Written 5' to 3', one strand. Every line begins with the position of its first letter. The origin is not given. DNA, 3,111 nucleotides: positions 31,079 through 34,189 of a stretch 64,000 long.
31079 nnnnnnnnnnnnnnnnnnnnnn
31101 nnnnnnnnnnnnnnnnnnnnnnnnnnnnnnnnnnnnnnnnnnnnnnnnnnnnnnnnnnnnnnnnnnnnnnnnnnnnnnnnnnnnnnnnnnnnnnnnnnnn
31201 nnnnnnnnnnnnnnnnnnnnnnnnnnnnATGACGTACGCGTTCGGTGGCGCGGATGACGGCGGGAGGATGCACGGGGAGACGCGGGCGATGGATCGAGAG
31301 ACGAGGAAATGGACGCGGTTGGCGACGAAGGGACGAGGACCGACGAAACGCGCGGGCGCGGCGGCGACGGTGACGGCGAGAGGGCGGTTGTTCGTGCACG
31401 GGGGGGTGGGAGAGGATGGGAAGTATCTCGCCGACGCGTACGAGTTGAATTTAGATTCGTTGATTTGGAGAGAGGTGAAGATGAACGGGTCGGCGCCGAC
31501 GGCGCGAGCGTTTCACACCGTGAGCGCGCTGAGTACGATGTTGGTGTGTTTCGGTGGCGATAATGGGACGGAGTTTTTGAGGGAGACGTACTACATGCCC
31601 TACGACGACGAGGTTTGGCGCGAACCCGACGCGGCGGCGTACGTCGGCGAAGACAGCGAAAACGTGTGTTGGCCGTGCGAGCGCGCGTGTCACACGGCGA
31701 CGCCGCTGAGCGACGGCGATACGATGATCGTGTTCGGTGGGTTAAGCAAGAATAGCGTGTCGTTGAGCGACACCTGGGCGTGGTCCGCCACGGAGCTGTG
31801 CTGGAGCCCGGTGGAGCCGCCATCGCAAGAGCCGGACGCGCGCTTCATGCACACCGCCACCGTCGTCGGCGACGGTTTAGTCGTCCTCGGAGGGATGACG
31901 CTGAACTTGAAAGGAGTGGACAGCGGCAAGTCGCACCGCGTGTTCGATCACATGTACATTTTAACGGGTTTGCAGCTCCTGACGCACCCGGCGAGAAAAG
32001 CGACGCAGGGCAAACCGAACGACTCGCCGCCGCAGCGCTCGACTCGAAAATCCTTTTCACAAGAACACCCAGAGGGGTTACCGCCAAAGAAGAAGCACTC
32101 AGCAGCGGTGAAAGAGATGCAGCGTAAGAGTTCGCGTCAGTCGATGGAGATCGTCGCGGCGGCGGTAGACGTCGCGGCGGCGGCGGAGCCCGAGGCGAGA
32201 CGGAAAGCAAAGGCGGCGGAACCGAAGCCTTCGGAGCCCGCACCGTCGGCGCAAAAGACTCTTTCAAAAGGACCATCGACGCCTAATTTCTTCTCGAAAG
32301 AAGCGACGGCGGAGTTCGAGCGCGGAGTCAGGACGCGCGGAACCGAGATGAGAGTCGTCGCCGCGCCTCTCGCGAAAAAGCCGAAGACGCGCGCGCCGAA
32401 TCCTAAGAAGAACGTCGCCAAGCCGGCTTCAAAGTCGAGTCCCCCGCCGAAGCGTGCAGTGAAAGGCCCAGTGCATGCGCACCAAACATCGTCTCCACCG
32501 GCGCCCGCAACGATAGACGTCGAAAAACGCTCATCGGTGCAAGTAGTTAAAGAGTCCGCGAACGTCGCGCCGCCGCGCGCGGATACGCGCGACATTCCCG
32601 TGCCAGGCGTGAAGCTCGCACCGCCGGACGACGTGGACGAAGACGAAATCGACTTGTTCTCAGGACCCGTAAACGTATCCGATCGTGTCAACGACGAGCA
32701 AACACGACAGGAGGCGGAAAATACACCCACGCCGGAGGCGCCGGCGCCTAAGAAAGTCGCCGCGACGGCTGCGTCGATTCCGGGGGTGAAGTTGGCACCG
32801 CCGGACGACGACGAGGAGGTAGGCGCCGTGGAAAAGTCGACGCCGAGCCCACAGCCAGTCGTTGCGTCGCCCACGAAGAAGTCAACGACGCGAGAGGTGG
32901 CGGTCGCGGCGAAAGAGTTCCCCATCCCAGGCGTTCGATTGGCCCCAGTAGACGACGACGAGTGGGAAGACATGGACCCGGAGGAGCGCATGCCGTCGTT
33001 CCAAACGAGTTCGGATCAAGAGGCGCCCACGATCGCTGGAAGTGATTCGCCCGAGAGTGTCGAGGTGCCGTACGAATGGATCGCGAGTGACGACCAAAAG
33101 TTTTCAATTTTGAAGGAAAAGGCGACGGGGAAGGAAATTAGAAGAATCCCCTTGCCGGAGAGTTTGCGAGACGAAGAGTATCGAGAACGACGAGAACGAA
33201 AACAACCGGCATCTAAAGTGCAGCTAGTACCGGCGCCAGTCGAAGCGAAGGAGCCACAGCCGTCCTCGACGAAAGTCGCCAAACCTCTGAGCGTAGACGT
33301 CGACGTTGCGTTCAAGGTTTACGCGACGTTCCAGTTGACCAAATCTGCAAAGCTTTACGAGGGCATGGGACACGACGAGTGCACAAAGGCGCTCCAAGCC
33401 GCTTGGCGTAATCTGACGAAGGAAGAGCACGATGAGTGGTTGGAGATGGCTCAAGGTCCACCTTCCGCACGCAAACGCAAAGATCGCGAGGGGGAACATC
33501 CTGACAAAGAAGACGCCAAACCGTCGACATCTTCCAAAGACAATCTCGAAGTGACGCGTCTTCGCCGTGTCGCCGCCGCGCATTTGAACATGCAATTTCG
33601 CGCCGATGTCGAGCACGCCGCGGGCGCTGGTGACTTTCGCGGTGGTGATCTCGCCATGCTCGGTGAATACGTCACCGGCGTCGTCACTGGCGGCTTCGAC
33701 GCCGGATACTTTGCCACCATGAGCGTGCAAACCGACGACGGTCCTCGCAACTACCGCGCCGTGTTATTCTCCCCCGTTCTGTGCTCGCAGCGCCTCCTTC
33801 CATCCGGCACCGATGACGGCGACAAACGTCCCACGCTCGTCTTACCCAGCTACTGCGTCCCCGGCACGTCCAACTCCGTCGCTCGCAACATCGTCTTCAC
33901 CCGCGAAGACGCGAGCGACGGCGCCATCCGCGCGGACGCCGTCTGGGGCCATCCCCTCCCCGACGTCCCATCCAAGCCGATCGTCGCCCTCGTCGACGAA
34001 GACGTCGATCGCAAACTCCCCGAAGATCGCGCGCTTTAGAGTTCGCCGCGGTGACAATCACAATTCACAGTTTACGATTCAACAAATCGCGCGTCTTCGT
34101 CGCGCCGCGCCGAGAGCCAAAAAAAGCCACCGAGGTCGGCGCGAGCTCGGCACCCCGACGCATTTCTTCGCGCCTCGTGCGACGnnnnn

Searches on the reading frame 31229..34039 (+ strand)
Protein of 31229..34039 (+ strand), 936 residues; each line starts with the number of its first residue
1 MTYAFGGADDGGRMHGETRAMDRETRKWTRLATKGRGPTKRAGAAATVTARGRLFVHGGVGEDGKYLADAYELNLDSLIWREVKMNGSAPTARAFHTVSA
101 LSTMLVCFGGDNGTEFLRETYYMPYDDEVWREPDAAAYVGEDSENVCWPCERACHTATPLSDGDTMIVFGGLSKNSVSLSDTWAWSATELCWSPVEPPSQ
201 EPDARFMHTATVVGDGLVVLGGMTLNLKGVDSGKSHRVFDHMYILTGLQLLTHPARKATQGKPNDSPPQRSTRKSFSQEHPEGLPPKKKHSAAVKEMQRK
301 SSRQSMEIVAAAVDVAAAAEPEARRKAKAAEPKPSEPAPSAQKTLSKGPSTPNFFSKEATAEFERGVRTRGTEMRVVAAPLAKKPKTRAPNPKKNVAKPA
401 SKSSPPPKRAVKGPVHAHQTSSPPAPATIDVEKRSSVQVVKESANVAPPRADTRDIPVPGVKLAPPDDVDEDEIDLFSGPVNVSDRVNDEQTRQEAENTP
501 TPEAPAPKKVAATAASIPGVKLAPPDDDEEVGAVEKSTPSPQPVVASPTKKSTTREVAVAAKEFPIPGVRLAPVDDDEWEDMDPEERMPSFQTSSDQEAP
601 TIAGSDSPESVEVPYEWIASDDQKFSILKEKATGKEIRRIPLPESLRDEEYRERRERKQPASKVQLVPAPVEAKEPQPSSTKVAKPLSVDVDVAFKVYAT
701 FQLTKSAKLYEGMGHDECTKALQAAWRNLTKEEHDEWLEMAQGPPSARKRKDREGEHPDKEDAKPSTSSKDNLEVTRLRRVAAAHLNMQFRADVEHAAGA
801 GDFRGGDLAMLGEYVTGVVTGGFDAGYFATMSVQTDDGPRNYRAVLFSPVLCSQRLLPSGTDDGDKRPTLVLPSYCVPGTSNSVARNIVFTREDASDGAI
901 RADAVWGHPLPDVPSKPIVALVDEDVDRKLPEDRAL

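Call 52: search_protein_families(library=pfam, proteins=[window:31229-34039:+], max_evalue=0.001)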
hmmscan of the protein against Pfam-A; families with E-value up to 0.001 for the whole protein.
window:31229-34039:+ (936 aa): 9 families
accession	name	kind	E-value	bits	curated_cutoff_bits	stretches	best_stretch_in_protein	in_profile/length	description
PF24681.1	Kelch_KLHDC2_KLHL20_DRC7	-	2.8e-53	180.9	50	2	2-222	11-221/221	KLHDC2/KLHL20/DRC7 Kelch-repeats domain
PF13418.12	Kelch_4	-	1.1e-24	86.5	21.6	2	41-90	2-48/49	Galactose oxidase, central domain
PF24981.1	Beta-prop_ATRN-LZTR1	-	4.6e-22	79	50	1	3-229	2-226/289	Attractin/LZTR1 beta-propeller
PF13415.12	Kelch_3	-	2.2e-21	75.9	22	2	52-100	2-47/48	Galactose oxidase, central domain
PF13854.13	Kelch_HCF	-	8.2e-18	65.2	113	2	24-110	168-257/345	Host cell factor, Kelch-repeats domain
PF01344.31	Kelch_1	-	1.4e-14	53.7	20.1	0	154-198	2-45/46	Kelch motif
PF13964.12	Kelch_6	-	2.6e-06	27.7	25.3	0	162-198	10-46/50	Kelch motif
PF07646.21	Kelch_2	-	3.9e-06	27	21.3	0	3-32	15-45/48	Kelch motif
PF24996.1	NANM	-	0.00057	19.3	45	0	22-116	37-130/350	N-acetylneuraminate epimerase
